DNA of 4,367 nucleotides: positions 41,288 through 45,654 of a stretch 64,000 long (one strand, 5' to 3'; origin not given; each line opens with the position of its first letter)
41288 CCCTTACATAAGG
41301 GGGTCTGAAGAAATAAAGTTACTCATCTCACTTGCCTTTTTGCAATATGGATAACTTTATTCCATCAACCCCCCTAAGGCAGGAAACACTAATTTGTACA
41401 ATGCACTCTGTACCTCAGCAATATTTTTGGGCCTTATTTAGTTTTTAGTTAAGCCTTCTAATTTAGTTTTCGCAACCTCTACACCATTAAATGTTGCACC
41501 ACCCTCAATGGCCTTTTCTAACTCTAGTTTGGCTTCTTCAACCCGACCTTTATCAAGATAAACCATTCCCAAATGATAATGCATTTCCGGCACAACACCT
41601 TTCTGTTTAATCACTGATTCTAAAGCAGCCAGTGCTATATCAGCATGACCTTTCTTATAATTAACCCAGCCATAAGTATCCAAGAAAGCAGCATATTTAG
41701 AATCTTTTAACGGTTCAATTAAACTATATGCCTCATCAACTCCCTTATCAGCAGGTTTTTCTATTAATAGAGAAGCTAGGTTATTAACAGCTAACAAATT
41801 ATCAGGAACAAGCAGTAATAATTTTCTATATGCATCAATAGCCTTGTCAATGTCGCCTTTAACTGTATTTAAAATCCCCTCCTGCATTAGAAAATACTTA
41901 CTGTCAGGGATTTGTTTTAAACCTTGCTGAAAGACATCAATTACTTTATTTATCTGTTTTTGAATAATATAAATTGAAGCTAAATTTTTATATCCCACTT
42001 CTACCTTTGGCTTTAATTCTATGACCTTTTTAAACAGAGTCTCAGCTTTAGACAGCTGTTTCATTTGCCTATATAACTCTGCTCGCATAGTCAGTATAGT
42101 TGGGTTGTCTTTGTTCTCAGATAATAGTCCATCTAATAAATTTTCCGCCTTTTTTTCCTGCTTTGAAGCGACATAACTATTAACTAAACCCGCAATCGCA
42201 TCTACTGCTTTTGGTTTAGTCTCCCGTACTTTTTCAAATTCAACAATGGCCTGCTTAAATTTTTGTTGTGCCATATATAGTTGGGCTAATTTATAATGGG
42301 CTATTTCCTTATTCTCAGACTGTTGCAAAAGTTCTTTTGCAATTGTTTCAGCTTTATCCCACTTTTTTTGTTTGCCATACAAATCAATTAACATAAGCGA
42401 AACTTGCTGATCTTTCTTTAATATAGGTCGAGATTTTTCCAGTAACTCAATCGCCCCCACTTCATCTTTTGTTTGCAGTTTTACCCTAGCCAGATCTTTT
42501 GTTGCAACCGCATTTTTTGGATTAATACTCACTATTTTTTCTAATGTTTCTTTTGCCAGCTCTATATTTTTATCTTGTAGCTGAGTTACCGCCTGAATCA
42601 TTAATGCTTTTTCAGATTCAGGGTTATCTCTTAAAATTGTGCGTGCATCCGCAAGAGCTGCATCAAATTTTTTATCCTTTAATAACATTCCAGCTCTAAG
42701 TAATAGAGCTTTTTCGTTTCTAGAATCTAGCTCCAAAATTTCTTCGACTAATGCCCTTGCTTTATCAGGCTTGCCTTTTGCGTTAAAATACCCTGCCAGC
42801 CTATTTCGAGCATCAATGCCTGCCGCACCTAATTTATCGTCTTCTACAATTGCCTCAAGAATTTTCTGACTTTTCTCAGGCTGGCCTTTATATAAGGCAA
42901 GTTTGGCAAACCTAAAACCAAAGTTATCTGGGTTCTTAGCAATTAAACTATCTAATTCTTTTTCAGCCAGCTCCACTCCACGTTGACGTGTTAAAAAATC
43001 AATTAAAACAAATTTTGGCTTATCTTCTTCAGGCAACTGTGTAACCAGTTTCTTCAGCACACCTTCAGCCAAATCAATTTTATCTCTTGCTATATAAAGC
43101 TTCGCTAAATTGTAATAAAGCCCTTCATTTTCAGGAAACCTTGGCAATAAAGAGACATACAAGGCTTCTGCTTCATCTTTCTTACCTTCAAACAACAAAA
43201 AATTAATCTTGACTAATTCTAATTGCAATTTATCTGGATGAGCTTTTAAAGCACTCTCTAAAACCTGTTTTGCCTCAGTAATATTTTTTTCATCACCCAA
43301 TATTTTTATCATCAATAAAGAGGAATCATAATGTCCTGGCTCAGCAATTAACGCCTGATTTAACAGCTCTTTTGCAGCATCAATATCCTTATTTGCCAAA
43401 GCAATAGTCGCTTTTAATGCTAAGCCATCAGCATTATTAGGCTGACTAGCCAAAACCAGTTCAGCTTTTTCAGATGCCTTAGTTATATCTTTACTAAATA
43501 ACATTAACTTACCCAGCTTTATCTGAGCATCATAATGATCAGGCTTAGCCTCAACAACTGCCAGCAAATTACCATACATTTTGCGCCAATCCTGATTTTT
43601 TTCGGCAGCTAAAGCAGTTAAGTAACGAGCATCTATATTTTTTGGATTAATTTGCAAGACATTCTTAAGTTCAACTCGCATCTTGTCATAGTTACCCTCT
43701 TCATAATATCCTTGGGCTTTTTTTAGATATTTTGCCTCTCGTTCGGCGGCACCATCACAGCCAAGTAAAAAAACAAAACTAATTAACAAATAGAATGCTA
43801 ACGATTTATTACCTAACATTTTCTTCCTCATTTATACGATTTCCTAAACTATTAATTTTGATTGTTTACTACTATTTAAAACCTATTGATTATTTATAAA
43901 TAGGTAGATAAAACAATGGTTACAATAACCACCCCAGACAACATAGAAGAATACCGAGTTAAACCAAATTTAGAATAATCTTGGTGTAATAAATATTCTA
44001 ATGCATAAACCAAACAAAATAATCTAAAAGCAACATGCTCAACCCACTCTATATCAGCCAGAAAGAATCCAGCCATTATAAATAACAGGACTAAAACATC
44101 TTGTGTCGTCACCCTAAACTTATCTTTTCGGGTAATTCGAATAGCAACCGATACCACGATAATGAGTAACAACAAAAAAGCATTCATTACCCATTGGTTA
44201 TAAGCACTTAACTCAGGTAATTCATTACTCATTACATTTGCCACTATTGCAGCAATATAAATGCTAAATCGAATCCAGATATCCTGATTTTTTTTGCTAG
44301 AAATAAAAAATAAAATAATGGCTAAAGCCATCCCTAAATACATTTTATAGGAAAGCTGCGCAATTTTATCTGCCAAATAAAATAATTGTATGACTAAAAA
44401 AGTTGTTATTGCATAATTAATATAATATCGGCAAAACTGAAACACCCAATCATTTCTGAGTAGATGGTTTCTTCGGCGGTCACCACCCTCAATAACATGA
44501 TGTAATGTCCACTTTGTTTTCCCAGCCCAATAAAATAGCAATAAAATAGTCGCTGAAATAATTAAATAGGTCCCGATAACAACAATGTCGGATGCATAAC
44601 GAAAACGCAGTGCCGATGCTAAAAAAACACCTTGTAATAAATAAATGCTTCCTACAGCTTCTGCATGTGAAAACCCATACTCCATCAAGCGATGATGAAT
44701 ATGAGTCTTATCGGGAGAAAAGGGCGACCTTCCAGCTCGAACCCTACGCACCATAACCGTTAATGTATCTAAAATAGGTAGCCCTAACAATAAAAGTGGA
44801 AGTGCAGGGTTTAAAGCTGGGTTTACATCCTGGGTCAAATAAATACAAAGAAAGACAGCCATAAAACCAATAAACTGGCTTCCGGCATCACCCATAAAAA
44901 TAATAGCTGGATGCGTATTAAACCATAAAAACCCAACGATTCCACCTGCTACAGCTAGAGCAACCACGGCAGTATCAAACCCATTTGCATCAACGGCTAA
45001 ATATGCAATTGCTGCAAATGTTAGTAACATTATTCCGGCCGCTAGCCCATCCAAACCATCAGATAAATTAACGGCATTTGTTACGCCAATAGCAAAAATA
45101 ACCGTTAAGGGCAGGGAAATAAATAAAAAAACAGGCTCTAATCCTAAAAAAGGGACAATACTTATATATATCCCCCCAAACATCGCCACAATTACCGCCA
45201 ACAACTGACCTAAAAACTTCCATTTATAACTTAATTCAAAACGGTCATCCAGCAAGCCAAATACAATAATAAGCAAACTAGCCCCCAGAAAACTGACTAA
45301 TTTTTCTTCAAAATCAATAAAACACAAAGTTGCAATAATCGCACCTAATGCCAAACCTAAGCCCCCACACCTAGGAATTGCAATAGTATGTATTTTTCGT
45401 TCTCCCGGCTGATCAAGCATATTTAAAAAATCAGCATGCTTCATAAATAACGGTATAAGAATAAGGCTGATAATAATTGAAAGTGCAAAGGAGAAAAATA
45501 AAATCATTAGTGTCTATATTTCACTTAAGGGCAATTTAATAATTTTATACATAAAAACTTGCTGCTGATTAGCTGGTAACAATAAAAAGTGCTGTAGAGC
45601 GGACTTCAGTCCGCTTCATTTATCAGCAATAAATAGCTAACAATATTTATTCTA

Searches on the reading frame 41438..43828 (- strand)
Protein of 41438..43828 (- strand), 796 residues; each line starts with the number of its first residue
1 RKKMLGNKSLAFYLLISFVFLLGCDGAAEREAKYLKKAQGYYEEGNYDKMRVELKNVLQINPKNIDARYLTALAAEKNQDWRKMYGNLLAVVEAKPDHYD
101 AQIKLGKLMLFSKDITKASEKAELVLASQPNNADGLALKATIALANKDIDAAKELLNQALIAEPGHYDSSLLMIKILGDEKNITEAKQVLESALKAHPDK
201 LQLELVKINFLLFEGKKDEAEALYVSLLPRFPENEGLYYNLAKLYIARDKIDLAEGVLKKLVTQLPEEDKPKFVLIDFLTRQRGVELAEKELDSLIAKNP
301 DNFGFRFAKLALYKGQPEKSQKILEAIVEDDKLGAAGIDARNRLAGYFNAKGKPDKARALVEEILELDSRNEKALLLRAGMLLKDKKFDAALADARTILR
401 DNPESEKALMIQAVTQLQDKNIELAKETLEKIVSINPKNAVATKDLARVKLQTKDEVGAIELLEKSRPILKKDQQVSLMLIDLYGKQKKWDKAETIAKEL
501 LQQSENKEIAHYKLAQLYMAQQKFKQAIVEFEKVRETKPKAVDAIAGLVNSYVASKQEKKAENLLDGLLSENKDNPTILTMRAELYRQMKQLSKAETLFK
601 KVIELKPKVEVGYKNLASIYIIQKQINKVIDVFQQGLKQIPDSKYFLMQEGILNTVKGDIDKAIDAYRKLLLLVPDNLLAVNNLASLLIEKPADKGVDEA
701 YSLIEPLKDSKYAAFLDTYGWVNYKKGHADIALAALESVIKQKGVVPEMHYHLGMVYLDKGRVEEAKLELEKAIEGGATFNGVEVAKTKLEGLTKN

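Call 47: search_protein_families(library=pfam, proteins=[window:41438-43828:-], max_evalue=0.001)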
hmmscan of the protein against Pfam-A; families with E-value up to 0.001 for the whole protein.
window:41438-43828:- (796 aa): 30 families (the best 25 are shown)
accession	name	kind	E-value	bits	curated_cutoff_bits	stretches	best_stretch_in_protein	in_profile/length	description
PF14559.12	TPR_19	-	1.6e-64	214.6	25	5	519-585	2-68/68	Tetratricopeptide repeat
PF13428.12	TPR_14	-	3.8e-46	151.2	23.5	0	208-244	8-44/44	Tetratricopeptide repeat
PF13432.12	TPR_16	-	9.3e-43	144.7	32.7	1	724-772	8-56/65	Tetratricopeptide repeat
PF07719.23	TPR_2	-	1.9e-34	115.3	27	0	510-540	3-33/34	Tetratricopeptide repeat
PF00515.34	TPR_1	-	2.6e-27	93.9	27.8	1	579-608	4-33/34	Tetratricopeptide repeat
PF13181.12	TPR_8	-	8.1e-26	88.4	25.7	1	748-775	2-29/34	Tetratricopeptide repeat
PF13431.12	TPR_17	-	1.1e-23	81.9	24.4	0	125-153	5-33/34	Tetratricopeptide repeat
PF12895.13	ANAPC3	-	9.1e-23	80.8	27.2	0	356-431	7-81/82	Anaphase-promoting complex, cyclosome, subunit 3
PF23914.1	TPR_CcmH_CycH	-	1.3e-22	80.8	42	1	501-607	43-152/158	Cytochrome c-type biogenesis protein H TPR domain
PF13174.12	TPR_6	-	3.3e-22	78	26.3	0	510-537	2-29/33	Tetratricopeptide repeat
PF13424.12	TPR_12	-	4.1e-18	65.8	30.1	0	577-606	46-75/77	Tetratricopeptide repeat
PF25062.1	ARM_TT21_N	-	3e-16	60.3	40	1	105-213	106-214/222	Tetratricopeptide repeat protein 21 N-terminal ARM repeat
PF25064.1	ARM_TT21_5th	-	2.4e-13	50.9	27.8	0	140-198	8-66/117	TT21 fifth ARM repeats domain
PF13414.12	TPR_11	-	2.3e-12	46.8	26.8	0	41-78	4-41/42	TPR repeat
PF24575.1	TPR_Slam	-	2.5e-11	44.4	35.2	0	624-690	29-93/104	Surface lipoprotein assembly modifier, N-terminal TPR repeats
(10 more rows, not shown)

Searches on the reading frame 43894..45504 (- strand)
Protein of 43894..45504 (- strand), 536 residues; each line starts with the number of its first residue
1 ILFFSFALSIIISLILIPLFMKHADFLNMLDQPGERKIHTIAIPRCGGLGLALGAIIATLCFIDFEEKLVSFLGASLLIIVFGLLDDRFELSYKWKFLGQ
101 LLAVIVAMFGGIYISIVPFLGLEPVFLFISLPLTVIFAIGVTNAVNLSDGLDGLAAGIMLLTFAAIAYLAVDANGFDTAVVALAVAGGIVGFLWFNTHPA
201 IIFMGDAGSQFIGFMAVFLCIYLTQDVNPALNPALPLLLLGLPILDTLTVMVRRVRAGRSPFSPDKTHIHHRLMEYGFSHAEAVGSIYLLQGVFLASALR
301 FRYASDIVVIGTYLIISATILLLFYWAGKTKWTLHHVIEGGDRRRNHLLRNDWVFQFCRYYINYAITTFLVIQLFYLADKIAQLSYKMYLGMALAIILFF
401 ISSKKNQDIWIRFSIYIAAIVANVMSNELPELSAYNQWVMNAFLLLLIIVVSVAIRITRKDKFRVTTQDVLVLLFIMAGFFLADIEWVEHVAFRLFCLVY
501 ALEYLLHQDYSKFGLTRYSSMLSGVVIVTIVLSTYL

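Call 47: search_protein_families(library=pfam, proteins=[window:43894-45504:-], max_evalue=0.001)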
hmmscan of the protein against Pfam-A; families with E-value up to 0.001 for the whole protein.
window:43894-45504:- (536 aa): 1 family
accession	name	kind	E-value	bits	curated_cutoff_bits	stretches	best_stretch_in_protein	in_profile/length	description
PF00953.26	Glycos_transf_4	-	1.8e-35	122.7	27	1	70-223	2-159/160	Glycosyl transferase family 4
